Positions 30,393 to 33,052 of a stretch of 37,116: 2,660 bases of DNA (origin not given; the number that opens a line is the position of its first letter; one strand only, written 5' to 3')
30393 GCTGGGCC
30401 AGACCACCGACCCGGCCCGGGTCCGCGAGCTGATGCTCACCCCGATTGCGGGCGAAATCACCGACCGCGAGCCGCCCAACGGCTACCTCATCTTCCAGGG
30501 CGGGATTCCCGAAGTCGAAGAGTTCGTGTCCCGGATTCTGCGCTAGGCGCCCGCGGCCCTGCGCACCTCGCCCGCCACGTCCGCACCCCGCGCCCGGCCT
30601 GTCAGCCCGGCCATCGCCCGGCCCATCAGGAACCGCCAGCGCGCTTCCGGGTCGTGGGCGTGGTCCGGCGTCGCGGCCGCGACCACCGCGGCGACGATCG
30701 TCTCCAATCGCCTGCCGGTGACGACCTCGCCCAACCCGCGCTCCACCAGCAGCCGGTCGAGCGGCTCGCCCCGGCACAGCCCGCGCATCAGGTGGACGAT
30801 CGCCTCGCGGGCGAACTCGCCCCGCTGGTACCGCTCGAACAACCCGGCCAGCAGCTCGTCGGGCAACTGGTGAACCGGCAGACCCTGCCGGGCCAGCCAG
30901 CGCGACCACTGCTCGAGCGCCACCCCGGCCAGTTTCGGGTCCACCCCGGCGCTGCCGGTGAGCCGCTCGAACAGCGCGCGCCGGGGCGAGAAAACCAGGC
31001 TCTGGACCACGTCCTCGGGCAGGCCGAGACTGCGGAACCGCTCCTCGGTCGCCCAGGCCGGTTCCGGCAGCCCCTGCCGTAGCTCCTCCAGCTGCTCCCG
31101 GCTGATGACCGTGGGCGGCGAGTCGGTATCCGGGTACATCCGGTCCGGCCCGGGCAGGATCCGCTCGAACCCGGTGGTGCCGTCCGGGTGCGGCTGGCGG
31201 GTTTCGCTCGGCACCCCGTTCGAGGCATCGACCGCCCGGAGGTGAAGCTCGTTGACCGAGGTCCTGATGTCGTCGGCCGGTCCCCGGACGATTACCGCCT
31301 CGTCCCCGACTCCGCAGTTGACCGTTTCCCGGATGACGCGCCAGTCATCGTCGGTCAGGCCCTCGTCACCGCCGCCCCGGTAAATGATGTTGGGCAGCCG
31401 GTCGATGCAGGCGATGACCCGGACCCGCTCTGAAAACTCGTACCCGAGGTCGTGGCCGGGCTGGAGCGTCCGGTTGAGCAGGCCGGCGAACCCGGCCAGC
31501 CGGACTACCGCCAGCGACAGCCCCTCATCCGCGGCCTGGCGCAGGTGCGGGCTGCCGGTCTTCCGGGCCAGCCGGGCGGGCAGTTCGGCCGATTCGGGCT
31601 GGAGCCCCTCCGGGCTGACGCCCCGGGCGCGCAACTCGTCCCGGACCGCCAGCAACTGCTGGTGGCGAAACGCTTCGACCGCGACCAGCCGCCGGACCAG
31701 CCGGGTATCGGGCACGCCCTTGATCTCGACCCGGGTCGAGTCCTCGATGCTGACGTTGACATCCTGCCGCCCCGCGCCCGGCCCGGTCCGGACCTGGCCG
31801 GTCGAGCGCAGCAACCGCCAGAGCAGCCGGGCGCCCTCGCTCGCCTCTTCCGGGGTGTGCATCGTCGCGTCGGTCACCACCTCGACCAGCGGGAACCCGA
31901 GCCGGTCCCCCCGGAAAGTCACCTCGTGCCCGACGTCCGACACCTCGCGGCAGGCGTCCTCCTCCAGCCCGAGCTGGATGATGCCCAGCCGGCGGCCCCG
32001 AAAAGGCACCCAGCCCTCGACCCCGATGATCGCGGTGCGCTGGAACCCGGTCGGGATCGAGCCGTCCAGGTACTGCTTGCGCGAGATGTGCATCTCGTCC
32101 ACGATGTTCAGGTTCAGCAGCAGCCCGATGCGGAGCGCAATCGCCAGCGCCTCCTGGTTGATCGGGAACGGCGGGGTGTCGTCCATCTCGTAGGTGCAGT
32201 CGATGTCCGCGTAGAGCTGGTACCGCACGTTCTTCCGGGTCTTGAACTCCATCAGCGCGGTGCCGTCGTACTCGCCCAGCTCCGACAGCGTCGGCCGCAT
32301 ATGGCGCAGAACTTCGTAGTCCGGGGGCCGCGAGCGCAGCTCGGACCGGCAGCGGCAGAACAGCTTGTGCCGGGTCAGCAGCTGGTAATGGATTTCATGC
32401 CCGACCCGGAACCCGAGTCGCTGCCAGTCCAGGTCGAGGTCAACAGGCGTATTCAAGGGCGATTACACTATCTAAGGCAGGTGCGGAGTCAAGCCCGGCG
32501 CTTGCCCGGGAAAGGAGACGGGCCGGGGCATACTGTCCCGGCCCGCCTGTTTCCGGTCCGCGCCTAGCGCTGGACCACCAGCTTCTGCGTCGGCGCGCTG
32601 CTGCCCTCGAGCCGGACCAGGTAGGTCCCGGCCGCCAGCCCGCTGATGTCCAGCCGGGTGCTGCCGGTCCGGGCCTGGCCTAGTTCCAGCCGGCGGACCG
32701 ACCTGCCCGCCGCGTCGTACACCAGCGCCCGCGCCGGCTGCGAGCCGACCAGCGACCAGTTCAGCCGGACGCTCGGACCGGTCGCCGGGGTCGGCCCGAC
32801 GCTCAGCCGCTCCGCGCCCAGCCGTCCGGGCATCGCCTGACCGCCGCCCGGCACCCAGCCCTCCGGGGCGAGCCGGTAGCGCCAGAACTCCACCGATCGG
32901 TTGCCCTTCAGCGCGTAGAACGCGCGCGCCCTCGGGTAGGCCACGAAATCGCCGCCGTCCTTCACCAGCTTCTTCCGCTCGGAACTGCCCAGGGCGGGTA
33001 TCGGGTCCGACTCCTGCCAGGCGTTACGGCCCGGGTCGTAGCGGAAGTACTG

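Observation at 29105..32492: Archaeal-type GatD/GatE amidotransferase in a bacterial gene context, encoded tail-to-tail with stop codons sharing one CTAG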

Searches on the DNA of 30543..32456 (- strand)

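Call 72: search_rna_families(sources=[L074, L088, L089], threshold=gathering, show_alignments=1)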
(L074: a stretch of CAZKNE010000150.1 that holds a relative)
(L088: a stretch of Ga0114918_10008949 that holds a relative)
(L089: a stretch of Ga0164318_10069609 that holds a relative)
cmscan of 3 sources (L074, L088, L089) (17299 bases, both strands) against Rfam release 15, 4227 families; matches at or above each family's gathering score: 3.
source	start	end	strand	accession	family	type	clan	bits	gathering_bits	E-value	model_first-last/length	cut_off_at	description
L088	1235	1306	-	RF00005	tRNA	Gene; tRNA;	CL00001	49.6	29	3.5e-08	1-71/71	no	tRNA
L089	3199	3270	-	RF00005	tRNA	Gene; tRNA;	CL00001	49.2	29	4.6e-08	1-71/71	no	tRNA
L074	328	399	+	RF00005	tRNA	Gene; tRNA;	CL00001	46.5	29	2.4e-07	1-71/71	no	tRNA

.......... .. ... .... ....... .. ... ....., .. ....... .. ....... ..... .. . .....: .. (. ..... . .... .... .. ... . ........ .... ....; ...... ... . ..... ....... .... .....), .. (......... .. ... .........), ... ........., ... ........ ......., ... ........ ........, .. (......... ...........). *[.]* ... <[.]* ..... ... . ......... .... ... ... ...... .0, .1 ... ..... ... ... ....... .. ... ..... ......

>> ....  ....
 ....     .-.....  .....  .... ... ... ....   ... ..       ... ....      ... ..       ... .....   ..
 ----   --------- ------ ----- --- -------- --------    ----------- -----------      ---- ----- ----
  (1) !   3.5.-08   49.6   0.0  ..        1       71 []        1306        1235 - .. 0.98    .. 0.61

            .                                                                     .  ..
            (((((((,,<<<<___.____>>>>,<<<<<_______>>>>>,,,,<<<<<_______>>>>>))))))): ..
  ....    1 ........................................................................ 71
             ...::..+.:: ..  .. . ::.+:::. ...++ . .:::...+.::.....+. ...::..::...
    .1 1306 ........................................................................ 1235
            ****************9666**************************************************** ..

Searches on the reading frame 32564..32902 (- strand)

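Call 80: search_protein_families(library=pfam, proteins=[window:32564-32902:-], max_evalue=0.01)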
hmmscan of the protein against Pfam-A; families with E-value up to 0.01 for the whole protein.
window:32564-32902:- (112 aa): 2 families
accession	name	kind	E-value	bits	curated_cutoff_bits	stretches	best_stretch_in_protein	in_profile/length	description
PF18962.6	Por_Secre_tail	-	1.4e-06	28.9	27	1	37-110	3-75/75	Secretion system C-terminal sorting domain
PF13860.13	FlgD_ig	-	0.0014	19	27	1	59-101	27-76/79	FlgD Ig-like domain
